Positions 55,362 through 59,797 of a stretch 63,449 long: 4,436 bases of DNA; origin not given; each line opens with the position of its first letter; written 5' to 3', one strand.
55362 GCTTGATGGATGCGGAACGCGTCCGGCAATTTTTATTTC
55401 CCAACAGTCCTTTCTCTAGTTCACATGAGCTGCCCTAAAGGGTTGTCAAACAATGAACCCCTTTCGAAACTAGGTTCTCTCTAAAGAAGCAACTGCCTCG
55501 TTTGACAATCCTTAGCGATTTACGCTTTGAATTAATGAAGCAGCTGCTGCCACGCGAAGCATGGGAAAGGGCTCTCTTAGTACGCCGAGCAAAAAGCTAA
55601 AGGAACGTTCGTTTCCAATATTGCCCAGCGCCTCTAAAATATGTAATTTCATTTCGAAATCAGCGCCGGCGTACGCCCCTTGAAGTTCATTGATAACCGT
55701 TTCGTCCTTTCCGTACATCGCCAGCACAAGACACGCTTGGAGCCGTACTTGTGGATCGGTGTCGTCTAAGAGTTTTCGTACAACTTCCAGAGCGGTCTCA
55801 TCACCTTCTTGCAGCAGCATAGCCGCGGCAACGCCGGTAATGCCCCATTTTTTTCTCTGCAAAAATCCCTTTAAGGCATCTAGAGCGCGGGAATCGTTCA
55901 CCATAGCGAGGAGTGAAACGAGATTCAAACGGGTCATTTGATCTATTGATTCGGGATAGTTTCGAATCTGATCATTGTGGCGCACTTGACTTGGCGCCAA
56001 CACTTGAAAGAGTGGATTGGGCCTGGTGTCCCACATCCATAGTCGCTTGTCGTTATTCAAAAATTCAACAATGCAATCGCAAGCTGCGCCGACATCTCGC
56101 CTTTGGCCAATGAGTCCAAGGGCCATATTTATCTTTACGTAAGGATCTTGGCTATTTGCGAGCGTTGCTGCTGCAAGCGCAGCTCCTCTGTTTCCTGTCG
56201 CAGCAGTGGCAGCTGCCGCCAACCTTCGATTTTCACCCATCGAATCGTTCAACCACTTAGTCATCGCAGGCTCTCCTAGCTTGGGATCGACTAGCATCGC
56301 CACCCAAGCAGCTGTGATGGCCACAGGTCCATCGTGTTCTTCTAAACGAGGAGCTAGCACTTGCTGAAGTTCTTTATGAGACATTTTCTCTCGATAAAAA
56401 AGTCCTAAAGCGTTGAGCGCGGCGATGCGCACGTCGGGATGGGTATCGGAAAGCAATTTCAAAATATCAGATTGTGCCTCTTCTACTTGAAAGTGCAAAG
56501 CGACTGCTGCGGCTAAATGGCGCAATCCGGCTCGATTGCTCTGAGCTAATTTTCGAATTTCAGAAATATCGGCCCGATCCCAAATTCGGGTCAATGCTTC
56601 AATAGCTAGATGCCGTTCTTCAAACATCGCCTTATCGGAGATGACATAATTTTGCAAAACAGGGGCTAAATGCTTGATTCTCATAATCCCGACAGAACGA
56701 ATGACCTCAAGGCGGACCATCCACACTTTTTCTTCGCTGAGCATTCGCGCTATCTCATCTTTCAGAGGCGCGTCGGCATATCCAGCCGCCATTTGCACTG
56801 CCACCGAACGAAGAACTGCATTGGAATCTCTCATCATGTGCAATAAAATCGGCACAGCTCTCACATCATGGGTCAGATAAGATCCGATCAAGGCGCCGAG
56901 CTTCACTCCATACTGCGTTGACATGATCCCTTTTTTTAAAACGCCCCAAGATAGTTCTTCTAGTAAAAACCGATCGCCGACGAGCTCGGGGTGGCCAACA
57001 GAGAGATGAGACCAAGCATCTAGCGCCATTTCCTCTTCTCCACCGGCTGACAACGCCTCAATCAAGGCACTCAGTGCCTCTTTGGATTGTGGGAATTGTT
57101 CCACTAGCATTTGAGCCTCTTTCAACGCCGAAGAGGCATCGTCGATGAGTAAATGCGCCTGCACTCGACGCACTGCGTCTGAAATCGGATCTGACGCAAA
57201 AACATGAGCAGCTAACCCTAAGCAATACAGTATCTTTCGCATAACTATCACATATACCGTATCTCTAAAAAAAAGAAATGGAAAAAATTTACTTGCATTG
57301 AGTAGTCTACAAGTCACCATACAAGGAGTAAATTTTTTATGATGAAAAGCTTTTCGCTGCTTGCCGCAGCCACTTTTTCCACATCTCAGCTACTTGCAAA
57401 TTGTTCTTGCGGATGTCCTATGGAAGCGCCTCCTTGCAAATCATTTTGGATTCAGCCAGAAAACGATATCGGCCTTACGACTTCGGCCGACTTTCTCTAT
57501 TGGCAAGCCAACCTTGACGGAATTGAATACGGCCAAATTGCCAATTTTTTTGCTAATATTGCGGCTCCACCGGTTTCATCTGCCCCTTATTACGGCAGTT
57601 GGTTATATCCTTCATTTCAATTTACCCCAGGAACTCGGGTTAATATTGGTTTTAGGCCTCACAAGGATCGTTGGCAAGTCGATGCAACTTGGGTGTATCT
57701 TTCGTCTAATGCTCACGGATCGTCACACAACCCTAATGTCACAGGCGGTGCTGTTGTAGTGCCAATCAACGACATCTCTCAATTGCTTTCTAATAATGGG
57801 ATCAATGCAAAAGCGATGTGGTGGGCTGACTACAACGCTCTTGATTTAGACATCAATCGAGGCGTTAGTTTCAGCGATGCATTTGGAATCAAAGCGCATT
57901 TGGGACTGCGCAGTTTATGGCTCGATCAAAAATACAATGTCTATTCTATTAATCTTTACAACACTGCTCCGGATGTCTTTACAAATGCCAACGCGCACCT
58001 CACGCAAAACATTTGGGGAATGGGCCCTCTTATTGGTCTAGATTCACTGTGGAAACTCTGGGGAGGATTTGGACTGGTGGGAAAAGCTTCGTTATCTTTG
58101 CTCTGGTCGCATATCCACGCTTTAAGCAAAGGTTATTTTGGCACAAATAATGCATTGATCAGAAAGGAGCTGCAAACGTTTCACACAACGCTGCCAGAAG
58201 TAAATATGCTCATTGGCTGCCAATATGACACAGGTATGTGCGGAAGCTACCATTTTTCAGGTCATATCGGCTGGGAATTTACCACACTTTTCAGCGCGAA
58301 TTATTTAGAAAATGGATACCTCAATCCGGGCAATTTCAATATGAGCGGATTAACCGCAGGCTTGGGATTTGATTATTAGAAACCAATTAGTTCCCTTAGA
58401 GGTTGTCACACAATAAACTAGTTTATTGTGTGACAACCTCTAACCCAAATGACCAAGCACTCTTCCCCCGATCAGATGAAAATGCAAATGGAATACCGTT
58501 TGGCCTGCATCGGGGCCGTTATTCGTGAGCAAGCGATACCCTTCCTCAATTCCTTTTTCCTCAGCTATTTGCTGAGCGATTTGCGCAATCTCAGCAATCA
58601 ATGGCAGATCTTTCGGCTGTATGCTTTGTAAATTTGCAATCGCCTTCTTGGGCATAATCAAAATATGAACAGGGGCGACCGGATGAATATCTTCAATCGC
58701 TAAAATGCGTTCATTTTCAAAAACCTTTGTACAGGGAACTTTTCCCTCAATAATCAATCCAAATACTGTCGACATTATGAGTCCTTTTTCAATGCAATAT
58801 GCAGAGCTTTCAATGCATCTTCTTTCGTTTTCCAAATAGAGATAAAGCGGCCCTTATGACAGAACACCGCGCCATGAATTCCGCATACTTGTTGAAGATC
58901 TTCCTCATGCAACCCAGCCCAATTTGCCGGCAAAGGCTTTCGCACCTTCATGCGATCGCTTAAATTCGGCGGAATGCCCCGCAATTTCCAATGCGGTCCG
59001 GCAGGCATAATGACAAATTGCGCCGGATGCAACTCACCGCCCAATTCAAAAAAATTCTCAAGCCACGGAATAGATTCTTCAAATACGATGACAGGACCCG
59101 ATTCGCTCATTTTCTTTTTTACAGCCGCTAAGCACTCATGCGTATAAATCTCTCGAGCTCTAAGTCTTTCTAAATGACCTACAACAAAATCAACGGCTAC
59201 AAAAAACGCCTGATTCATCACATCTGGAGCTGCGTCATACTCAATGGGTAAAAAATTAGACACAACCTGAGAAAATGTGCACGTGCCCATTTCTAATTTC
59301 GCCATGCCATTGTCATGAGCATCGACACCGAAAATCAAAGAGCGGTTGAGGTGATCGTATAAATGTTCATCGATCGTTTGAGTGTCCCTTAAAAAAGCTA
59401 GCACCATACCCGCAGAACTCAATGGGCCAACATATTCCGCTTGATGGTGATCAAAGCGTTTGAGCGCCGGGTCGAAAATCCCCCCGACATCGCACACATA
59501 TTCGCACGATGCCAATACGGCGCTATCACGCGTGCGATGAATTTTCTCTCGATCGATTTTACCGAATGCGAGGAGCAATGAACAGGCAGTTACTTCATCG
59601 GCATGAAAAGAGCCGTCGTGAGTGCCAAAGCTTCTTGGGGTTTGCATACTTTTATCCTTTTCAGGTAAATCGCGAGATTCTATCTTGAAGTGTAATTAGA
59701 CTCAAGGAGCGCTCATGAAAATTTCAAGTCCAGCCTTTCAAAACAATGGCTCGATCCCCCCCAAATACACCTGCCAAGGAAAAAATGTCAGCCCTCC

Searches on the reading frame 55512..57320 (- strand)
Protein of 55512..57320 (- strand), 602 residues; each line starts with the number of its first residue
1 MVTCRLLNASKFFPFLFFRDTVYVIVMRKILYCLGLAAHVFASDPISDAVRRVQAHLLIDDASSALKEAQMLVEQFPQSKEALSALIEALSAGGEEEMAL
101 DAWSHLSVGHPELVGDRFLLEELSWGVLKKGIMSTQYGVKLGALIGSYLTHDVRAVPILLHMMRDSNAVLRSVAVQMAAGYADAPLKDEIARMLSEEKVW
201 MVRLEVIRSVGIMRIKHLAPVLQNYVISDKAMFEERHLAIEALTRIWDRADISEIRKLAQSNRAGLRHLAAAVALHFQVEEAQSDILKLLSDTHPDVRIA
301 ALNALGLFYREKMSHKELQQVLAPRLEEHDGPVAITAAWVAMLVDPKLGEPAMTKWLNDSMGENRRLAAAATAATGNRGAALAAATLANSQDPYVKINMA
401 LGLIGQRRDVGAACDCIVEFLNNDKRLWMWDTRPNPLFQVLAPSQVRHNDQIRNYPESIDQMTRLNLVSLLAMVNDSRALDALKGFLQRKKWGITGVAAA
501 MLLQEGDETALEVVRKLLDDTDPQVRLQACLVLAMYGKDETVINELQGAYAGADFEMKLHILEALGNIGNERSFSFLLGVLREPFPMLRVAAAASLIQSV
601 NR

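Call 27: search_protein_families(library=ncbifam, proteins=[window:55512-57320:-], max_evalue=0.00001)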
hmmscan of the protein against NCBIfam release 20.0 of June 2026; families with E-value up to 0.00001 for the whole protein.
window:55512-57320:- (602 aa): 4 families
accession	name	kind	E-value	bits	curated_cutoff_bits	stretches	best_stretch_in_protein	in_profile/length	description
NF045915.1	PhycobilmeDegNblB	equivalog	2.8e-15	56.4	300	1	451-541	103-193/214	phycobilisome degradation protein NblB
NF010374.0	PRK13800.1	equivalog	4.3e-09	35.2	1196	0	233-421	606-785/898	fumarate reductase/succinate dehydrogenase flavoprotein subunit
NF058534.1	antiphage_HyoA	equivalog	4.9e-06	24.4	1200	0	182-298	474-593/1430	NACHT domain-containing antiphage protein HyoA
TIGR02270.1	TIGR02270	subfamily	5.3e-06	25.7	206.8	0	473-593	81-199/410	TIGR02270 family protein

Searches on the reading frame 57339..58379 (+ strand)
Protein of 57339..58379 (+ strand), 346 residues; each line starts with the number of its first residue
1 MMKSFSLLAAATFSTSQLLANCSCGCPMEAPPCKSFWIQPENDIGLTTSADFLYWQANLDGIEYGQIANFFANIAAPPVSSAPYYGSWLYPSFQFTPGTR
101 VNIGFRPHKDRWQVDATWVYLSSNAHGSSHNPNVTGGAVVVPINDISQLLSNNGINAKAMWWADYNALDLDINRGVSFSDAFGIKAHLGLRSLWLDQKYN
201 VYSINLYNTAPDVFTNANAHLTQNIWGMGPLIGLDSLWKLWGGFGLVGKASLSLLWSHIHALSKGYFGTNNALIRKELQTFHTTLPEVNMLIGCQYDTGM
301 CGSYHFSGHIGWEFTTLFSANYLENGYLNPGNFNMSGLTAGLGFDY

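Call 59: search_protein_families(library=pfam, proteins=[window:57339-58379:+], max_evalue=0.001)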
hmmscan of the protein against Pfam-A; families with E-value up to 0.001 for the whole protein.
window:57339-58379:+ (346 aa): 1 family
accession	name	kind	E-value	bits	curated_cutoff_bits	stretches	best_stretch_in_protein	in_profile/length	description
PF05150.18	Legionella_OMP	-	5.4e-23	81.8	25.4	1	40-344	3-279/281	Legionella pneumophila major outer membrane protein precursor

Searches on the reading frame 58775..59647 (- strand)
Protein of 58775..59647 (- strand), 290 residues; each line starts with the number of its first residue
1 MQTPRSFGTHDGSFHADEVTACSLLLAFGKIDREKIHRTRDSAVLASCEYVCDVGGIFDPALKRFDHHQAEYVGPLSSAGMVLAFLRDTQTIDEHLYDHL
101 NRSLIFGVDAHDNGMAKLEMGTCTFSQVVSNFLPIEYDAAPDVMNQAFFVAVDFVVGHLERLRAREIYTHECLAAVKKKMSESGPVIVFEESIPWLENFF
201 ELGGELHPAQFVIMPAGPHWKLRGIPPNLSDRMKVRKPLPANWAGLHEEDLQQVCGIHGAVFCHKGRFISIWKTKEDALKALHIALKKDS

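Call 59: search_protein_families(library=pfam, proteins=[window:58775-59647:-], max_evalue=0.001)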
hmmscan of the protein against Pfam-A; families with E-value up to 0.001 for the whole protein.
window:58775-59647:- (290 aa): 1 family
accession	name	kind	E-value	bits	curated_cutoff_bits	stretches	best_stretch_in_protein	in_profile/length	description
PF03690.18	MYG1_exonuc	-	7.3e-57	193.8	22.1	1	8-283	3-315/318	Uncharacterised protein family (UPF0160)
